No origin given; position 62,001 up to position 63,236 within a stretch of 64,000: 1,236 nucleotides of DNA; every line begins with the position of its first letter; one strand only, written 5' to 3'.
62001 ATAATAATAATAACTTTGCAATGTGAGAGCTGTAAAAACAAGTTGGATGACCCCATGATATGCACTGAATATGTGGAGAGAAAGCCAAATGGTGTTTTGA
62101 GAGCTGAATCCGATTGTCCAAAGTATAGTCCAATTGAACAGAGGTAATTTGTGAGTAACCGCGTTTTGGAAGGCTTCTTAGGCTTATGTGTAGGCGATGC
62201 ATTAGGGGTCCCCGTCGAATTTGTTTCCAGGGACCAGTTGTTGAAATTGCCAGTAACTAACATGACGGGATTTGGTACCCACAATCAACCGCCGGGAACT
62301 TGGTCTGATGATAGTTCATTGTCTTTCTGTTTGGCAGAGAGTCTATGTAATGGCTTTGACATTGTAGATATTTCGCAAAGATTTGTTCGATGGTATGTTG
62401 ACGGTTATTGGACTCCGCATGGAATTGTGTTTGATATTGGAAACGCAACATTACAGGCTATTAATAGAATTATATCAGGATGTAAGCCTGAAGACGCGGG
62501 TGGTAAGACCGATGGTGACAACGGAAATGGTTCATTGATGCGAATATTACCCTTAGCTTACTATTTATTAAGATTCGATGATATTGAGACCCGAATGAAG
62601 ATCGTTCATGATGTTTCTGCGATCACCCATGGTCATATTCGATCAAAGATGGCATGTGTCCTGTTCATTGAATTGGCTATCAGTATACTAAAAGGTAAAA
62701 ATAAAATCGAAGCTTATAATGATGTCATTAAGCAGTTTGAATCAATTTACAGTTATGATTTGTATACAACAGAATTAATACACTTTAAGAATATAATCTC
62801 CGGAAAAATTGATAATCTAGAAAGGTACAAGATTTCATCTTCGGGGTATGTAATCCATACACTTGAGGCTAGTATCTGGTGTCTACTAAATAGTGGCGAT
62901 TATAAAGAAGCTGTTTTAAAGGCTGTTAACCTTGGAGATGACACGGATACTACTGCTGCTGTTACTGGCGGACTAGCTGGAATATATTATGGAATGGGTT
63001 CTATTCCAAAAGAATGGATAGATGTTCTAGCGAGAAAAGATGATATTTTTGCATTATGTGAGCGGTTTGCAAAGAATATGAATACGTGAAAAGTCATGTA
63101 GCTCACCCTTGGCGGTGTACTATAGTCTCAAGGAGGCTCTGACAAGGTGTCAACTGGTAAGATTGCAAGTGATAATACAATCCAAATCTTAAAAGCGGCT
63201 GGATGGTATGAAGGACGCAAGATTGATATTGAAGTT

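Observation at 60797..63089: RHS-delivered R-S-E ADP-ribosyltransferase paired with an ADP-ribosylglycohydrolase as likely enzymatic immunity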

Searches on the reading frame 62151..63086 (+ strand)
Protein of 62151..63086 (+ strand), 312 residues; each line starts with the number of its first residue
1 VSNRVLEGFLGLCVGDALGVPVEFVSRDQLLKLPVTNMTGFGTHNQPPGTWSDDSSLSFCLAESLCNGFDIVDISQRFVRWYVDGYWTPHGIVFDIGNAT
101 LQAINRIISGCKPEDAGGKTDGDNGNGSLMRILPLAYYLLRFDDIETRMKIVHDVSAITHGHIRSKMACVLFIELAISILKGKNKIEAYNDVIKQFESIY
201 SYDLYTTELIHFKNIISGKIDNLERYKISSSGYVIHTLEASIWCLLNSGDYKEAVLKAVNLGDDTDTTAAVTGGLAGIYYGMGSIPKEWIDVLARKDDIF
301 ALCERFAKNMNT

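Call 4: search_protein_families(library=pfam, proteins=[window:62151-63086:+], max_evalue=0.1)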
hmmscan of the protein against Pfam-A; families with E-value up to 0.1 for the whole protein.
window:62151-63086:+ (312 aa): 1 family
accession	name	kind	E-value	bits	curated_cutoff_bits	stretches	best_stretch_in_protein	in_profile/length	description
PF03747.19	ADP_ribosyl_GH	-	1.4e-79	268.2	26.2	1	8-288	2-287/287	ADP-ribosylglycohydrolase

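Call 5: search_protein_families(library=ncbifam, proteins=[window:62151-63086:+], max_evalue=0.1)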
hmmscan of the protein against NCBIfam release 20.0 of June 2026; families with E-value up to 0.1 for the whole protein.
window:62151-63086:+ (312 aa): 2 families
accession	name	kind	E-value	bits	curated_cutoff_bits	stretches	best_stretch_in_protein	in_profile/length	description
NF041672.1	ADPriboarghdlase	equivalog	3.4e-58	197.2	490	1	7-306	72-355/361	ADP-ribosylarginine hydrolase Tri1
TIGR02662.1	dinitro_DRAG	equivalog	2.4e-38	132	337.05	1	2-296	2-270/287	ADP-ribosyl-[dinitrogen reductase] hydrolase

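Call 8: search_solved_structures(query=window:62151-63086:+, max_evalue=0.001, show_alignments=3)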
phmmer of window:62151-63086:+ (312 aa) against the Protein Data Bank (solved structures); distinct sequences matched with E-value up to 0.001: 18.
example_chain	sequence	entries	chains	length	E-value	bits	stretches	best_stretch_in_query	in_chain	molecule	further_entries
8za7_A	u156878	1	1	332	5.1e-92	311.6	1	3-309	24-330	Lmo0067 protein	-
2cwc_A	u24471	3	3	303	1.2e-44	156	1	3-303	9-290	ADP-ribosylglycohydrolase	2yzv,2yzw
6dre_A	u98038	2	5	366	1.9e-43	152.1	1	8-305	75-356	ADP-ribosyl-(Dinitrogen reductase) hydrolase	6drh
2woc_A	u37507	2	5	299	9.8e-29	103.8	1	3-296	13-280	ADP-RIBOSYL-[DINITROGEN REDUCTASE] GLYCOHYDROLASE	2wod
2woe_A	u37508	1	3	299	4e-28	101.7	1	3-296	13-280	ADP-RIBOSYL-[DINITROGEN REDUCTASE] GLYCOHYDROLASE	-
1t5j_A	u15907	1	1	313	1.6e-26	96.5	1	2-306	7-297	Hypothetical protein MJ1187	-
3g9d_A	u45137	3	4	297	1.1e-19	74.1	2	3-170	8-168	Dinitrogenase reductase activating glucohydrolase | Dinitrogenase reductase activacting glicohydrolase | ADP-ribosyl-(Dinitrogen reductase) hydrolase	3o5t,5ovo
7akr_AAA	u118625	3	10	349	9.3e-10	41.4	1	253-291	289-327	ADP-ribose glycohydrolase ARH3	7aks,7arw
2g4k_A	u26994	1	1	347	1e-09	41.3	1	253-291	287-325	ADP-ribosylhydrolase 3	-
2foz_A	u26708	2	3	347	1e-09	41.3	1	253-291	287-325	ADP-ribosylhydrolase like 2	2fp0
5zqy_A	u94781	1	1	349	1.1e-09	41.2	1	253-291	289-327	Poly(ADP-ribose) glycohydrolase ARH3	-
9rfd_A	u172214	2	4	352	1.1e-09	41.2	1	253-291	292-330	ADP-ribosylhydrolase ARH3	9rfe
6d36_C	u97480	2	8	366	1.2e-09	41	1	253-291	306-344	Poly(ADP-ribose) glycohydrolase ARH3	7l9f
2qty_A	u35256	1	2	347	1.7e-09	40.5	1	253-291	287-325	Poly(ADP-ribose) glycohydrolase ARH3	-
6g1p_A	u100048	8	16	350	2.6e-09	39.9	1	251-290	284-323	ADP-ribosylhydrolase like 2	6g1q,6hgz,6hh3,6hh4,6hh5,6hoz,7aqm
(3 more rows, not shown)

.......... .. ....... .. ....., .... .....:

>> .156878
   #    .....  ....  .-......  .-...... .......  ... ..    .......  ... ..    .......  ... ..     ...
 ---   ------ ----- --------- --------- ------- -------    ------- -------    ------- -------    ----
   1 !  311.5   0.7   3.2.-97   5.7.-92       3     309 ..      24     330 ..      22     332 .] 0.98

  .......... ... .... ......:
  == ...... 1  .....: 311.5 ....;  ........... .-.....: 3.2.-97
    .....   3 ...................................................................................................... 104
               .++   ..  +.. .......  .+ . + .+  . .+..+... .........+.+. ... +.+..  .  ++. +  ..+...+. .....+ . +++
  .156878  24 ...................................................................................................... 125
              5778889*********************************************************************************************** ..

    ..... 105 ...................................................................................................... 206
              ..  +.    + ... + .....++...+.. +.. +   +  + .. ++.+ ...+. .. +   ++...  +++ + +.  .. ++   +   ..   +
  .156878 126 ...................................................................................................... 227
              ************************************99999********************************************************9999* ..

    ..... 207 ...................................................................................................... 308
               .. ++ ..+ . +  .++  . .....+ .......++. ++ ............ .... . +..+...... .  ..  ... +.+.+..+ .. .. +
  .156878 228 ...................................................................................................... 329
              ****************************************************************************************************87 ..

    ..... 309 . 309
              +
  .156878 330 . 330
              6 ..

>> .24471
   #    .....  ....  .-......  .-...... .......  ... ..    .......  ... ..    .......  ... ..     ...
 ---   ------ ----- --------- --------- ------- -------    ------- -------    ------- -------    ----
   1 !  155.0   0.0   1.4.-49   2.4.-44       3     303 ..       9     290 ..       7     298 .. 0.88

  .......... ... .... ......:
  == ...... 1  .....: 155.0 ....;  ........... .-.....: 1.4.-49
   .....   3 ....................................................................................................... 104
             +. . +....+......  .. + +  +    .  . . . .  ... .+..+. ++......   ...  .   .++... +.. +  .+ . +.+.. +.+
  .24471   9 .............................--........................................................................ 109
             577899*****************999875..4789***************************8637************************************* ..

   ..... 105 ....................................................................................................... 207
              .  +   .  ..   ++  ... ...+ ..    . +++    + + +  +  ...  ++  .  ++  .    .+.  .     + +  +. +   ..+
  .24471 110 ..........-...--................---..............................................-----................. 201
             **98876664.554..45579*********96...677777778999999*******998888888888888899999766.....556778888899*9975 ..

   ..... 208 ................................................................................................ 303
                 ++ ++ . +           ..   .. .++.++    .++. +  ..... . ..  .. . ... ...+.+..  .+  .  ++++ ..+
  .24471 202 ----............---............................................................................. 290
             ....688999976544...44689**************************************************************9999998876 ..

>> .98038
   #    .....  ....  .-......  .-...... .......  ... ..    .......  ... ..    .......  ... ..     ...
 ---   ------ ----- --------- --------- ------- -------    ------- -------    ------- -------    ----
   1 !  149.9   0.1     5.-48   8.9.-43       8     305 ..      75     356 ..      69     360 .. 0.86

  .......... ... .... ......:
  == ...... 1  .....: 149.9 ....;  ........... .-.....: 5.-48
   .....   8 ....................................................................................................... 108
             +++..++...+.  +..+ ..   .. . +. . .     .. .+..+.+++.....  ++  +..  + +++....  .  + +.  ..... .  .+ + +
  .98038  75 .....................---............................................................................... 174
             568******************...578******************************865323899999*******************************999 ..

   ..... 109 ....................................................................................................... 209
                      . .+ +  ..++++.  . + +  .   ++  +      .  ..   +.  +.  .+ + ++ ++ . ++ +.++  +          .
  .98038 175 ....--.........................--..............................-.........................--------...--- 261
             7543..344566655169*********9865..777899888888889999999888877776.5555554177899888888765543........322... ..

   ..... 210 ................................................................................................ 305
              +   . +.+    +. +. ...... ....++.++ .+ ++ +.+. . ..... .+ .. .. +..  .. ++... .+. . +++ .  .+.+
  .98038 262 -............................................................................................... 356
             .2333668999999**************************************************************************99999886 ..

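Call 19: find_encoding_contigs(protein=window:62151-63086:+, flank=10000, max_places=6)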
Protein window:62151-63086:+ (312 aa): 1 contig read that carries it; 1 place shown.
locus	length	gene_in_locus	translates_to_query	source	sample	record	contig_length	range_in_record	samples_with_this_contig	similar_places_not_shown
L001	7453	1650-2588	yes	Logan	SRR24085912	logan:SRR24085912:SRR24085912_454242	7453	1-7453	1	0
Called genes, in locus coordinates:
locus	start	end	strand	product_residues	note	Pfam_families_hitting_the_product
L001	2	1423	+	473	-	?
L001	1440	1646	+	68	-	-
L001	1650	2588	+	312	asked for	PF03747:ADP_ribosyl_GH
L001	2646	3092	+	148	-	PF14433:SUKH-3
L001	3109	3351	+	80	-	-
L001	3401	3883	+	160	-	-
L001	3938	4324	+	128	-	-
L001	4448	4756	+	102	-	-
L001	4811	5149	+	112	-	-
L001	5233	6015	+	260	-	PF01797:Y1_Tnp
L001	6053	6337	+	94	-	-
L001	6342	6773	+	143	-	PF14433:SUKH-3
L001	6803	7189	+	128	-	PF14433:SUKH-3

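Call 22: search_protein_families(library=pfam, proteins=[L001:3401-3880:+, L001:3938-4321:+, L001:4448-4753:+, L001:4793-5146:+, L001:6053-6334:+, L001:6342-6770:+, L001:6803-7186:+], max_evalue=1)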
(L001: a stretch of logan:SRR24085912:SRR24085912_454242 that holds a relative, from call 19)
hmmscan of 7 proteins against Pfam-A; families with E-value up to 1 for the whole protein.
L001:3401-3880:+ (160 aa): 12 families
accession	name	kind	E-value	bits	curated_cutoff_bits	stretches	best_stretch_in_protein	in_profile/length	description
PF25164.1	CoiA_N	-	0.0054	16.7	26.3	0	50-58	16-24/50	Competence protein CoiA, N-terminal domain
PF17026.10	zf-RRPl_C4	-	0.0077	16.8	28.9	1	51-99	18-69/108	Putative ribonucleoprotein zinc-finger pf C4 type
PF04071.17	zf-like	-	0.016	15.5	27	0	38-78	36-76/82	Cysteine-rich small domain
PF25169.1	DUF7830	-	0.017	15.4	27.5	1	116-151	22-56/72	Domain of unknown function (DUF7830)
PF07741.18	BRF1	-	0.029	15.1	25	1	11-34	12-35/99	Brf1-like TBP-binding domain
PF02591.20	Zn_ribbon_9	-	0.029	14.9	29.1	0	122-138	17-33/33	C4-type zinc ribbon domain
PF23104.1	Zf-C2H2_ZNF451_6th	-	0.029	14.9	27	0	53-61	3-11/25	Sixth Zinc fingers C2H2 type, ZNF451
PF23145.1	Zf_2nd_IFT121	-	0.07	13.2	25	0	125-136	13-24/45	IFT121, second zinc finger domain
PF25165.1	DUF7828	-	0.092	12.9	25.7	1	123-149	22-48/87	Domain of unknown function (DUF7828)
PF20097.4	DUF6487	-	0.13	13.1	24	0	119-139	43-63/67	Domain of unknown function (DUF6487)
PF14053.11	DUF4248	-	0.14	12.7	27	1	46-101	7-62/68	Domain of unknown function (DUF4248)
PF24292.1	DUF7479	-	0.39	11.3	27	1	49-77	28-55/60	Domain of unknown function (DUF7479)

L001:3938-4321:+ (128 aa): 1 family
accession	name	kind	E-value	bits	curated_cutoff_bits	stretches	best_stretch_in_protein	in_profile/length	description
PF00719.24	Pyrophosphatase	-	0.0037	17.5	23.5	1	20-93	28-96/153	Inorganic pyrophosphatase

L001:4448-4753:+ (102 aa): 0 families

L001:4793-5146:+ (118 aa): 3 families
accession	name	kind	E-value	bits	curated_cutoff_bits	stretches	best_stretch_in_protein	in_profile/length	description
PF16248.10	DUF4905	-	0.0063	16.8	29.6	1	91-111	57-77/83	Domain of unknown function (DUF4905)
PF14425.11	Imm3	-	0.03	14.8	25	1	12-65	5-56/119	Immunity protein Imm3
PF17118.11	DUF5105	-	0.12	12.6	30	1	14-96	41-123/189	Domain of unknown function (DUF5105)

L001:6053-6334:+ (94 aa): 1 family
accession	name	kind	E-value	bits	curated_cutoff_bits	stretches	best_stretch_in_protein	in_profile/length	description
PF00383.29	dCMP_cyt_deam_1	-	0.014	15.7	25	1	30-84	41-89/102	Cytidine and deoxycytidylate deaminase zinc-binding region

L001:6342-6770:+ (143 aa): 1 family
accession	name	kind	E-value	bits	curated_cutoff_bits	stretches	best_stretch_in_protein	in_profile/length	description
PF14433.11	SUKH-3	-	6.9e-22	78.6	23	1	2-131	6-146/146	SUKH-3 immunity protein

L001:6803-7186:+ (128 aa): 2 families
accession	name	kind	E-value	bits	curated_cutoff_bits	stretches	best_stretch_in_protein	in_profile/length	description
PF14433.11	SUKH-3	-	2e-22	80.4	23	1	3-128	3-137/146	SUKH-3 immunity protein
PF17356.7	PBSX_XtrA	-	0.0042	17.3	29.7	1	91-112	32-53/64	Phage-like element PBSX protein XtrA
